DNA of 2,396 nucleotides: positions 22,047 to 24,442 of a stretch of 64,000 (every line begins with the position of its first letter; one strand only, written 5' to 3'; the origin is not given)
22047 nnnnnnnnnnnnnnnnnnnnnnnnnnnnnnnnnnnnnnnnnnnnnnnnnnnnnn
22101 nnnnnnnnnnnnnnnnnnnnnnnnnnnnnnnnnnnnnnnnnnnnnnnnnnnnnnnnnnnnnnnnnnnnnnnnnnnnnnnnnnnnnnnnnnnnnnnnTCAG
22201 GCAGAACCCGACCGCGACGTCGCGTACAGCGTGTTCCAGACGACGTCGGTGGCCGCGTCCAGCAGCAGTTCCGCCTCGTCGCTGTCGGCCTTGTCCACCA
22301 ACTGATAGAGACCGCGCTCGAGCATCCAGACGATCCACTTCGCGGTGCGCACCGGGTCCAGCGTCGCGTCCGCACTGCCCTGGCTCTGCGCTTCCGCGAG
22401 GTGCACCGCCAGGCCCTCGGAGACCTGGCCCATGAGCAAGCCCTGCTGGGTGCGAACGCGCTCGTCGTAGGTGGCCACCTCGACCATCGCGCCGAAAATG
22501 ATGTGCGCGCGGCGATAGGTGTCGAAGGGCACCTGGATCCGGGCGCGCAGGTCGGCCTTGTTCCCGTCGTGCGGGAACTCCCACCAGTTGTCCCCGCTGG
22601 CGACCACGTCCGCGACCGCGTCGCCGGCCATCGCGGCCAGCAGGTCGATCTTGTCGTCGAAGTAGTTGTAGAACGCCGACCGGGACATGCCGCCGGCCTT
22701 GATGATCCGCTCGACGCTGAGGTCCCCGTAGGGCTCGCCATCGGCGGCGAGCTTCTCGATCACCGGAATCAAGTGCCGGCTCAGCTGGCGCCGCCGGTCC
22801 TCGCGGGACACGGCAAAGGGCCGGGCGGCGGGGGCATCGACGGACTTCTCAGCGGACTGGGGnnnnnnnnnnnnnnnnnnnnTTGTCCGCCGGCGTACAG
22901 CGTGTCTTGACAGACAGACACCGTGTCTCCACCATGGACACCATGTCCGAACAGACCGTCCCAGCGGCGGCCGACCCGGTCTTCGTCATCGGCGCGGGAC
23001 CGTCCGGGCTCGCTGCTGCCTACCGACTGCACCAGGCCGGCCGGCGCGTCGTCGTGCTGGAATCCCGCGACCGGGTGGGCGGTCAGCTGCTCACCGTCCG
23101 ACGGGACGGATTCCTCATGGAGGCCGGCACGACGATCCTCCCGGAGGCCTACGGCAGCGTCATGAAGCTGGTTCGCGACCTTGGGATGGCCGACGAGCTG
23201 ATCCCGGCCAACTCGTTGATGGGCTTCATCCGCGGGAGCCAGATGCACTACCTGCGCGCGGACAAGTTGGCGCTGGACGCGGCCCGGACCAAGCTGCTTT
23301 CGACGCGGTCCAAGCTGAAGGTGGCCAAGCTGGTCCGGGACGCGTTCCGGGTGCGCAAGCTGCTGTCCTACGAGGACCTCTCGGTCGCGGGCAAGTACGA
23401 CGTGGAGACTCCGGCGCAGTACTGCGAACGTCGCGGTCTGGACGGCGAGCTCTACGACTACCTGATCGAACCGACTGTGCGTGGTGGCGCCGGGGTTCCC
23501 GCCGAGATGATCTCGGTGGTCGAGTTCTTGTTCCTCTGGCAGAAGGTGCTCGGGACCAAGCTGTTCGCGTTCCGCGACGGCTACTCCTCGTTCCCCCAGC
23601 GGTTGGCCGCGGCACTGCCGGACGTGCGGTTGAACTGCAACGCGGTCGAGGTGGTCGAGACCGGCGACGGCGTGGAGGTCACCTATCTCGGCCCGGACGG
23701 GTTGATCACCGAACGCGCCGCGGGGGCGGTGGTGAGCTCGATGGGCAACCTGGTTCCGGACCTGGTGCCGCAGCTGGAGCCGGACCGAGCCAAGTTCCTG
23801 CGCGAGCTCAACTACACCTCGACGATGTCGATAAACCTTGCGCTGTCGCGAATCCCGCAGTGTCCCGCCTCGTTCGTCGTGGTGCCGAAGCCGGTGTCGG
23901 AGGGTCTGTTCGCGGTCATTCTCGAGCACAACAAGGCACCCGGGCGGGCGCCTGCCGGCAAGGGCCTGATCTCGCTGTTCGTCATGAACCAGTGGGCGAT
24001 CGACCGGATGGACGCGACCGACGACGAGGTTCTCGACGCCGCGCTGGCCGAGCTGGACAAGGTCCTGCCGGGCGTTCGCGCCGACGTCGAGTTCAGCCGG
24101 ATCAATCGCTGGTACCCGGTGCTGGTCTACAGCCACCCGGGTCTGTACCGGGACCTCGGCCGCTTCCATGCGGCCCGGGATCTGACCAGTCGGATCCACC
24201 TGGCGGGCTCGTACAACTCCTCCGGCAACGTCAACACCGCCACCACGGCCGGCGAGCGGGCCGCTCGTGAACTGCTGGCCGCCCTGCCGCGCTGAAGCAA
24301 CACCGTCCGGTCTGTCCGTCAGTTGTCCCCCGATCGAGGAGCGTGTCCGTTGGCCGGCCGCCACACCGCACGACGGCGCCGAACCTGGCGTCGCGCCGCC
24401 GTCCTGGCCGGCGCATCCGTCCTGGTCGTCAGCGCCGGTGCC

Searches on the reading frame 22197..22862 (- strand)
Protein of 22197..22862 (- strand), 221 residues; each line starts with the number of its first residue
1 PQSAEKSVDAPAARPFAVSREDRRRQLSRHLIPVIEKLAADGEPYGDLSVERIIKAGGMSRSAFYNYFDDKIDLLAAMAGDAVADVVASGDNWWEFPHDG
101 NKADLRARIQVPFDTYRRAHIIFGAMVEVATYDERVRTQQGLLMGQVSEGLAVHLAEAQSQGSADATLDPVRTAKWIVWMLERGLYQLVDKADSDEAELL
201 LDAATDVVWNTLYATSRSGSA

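Call 80: search_protein_families(library=pfam, proteins=[window:22197-22862:-], max_evalue=0.01)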
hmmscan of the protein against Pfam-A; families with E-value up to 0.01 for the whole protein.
window:22197-22862:- (221 aa): 2 families
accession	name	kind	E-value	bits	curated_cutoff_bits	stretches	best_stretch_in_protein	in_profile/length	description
PF00440.29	TetR_N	-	8e-07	29.2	24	1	44-78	13-47/47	Bacterial regulatory proteins, tetR family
PF21313.2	EthR_C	-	0.00034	21.3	27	1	106-213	2-110/111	Transcriptional regulator EthR, C-terminal domain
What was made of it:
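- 22197..22865 (-): TetR/EthR-like regulator, divergent from the copy A gene string. Pfam TetR_N E 8e-7 and EthR_C (call 80).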

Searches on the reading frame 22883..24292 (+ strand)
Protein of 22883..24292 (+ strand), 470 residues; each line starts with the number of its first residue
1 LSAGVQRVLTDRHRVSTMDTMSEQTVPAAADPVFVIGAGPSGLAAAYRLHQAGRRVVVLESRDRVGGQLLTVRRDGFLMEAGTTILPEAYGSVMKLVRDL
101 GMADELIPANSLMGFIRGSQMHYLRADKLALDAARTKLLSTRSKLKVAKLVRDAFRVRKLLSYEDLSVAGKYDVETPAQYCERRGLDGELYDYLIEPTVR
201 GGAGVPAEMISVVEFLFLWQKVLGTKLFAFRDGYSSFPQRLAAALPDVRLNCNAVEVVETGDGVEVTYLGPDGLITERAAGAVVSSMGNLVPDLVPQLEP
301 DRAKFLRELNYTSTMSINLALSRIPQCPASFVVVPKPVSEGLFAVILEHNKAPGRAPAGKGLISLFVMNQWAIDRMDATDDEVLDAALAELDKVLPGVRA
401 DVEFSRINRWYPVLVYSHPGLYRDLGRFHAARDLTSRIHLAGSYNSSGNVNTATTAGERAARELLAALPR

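Call 9: search_protein_families(library=pfam, proteins=[window:22883-24292:+], max_evalue=1)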
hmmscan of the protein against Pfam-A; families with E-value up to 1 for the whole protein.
window:22883-24292:+ (470 aa): 16 families
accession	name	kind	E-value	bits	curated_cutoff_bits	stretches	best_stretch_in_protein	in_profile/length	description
PF01593.30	Amino_oxidase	-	5e-47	161.6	19.8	1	41-465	2-443/443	Flavin containing amine oxidoreductase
PF13450.12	NAD_binding_8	-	1.7e-15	57.5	21.9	1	35-100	1-68/68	NAD(P)-binding Rossmann-like domain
PF01266.30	DAO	-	6.8e-08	32.8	27.9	1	33-404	2-305/353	FAD dependent oxidoreductase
PF12831.13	FAD_oxidored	-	4.8e-07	29.9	27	1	33-69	2-38/416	FAD dependent oxidoreductase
PF00890.30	FAD_binding_2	-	2.5e-06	27.4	20.4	1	33-69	2-38/414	FAD binding domain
PF03486.20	HI0933_like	-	6.2e-06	26.3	50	1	33-70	3-40/244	HI0933-like protein Rossmann domain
PF01946.23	Thi4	-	1.3e-05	25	26.2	1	23-67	10-55/235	Thi4 family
PF01494.25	FAD_binding_3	-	5.6e-05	23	22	1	32-63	3-34/349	FAD binding domain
PF07992.20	Pyr_redox_2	-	6.5e-05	22.9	26.1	1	31-66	143-178/291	Pyridine nucleotide-disulphide oxidoreductase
PF00070.33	Pyr_redox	-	0.00013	22.9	22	1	33-66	2-35/82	Pyridine nucleotide-disulphide oxidoreductase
PF13738.12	Pyr_redox_3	-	0.00057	19.7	30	1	35-62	2-30/305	Pyridine nucleotide-disulphide oxidoreductase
PF01134.28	GIDA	-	0.0027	17.3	22.1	1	33-71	2-29/391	Glucose inhibited division protein A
PF01262.27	AlaDh_PNT_C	-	0.0096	15.8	23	1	14-69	11-67/214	Alanine dehydrogenase/PNT, C-terminal domain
PF06100.17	MCRA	-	0.03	13.6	23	1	33-101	4-77/495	MCRA family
PF02558.23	ApbA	-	0.11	12.6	22.2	1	33-63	1-31/150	Ketopantoate reductase PanE/ApbA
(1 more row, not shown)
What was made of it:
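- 22883..24295 (+): Flavin amine oxidase / PPOX-like oxidoreductase. It lies 54 nt upstream of P1 and is probably the first gene of the copy A operon. Pfam Amino_oxidase E 5e-47 (call 9).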

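Call 10: search_protein_families(library=ncbifam, proteins=[window:22883-24292:+], max_evalue=1)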
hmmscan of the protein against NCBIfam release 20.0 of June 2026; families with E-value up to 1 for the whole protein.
window:22883-24292:+ (470 aa): 132 families (the best 25 are shown)
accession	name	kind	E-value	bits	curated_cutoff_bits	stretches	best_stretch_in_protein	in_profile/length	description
TIGR00562.1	proto_IX_ox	equivalog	3.3e-25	88.6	97.85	2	33-201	5-163/470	protoporphyrinogen oxidase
NF008845.0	PRK11883.1-5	equivalog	3.4e-23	81.7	560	2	33-123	7-103/468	protoporphyrinogen oxidase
NF005560.0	PRK07233.1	equivalog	7.5e-21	74.4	252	1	33-465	3-429/435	hypothetical protein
NF008841.0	PRK11883.1-1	equivalog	4.3e-20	72.1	517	2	33-116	6-92/453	protoporphyrinogen oxidase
TIGR03467.1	HpnE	equivalog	3.4e-17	62.9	283.05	1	33-402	1-366/430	hydroxysqualene dehydroxylase HpnE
NF005548.0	PRK07208.1-4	equivalog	1.5e-14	53.5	389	1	30-99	3-72/488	hypothetical protein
TIGR02734.1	crtI_fam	subfamily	2.8e-13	49.4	238.1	1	33-89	1-59/504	phytoene desaturase family protein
NF005547.0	PRK07208.1-3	equivalog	1.5e-11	43.8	380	1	33-152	7-128/465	hypothetical protein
NF009410.0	PRK12771.1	subfamily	3.6e-10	39.1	516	1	4-69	114-177/566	NAD(P)-binding protein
TIGR02731.1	phytoene_desat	equivalog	5.1e-10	38.7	569.4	1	33-108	2-78/453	15-cis-phytoene desaturase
NF045637.1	carotdesatCrtDProt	equivalog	2.8e-09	36.1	580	1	33-86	1-54/485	1-hydroxycarotenoid 3,4-desaturase CrtD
NF005545.0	PRK07208.1-1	equivalog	1.7e-08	33.3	451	1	33-85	10-63/504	hypothetical protein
NF009081.0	PRK12416.1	equivalog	7.9e-08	31.6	702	1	33-119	4-96/466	protoporphyrinogen oxidase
TIGR01317.1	GOGAT_sm_gam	subfamily_domain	9.9e-08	31.3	447.7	1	32-69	145-182/485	glutamate synthase small subunit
TIGR03997.1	mycofact_OYE_2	equivalog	1.8e-07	30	793.15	1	27-73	376-422/645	mycofactocin system FadH/OYE family oxidoreductase 2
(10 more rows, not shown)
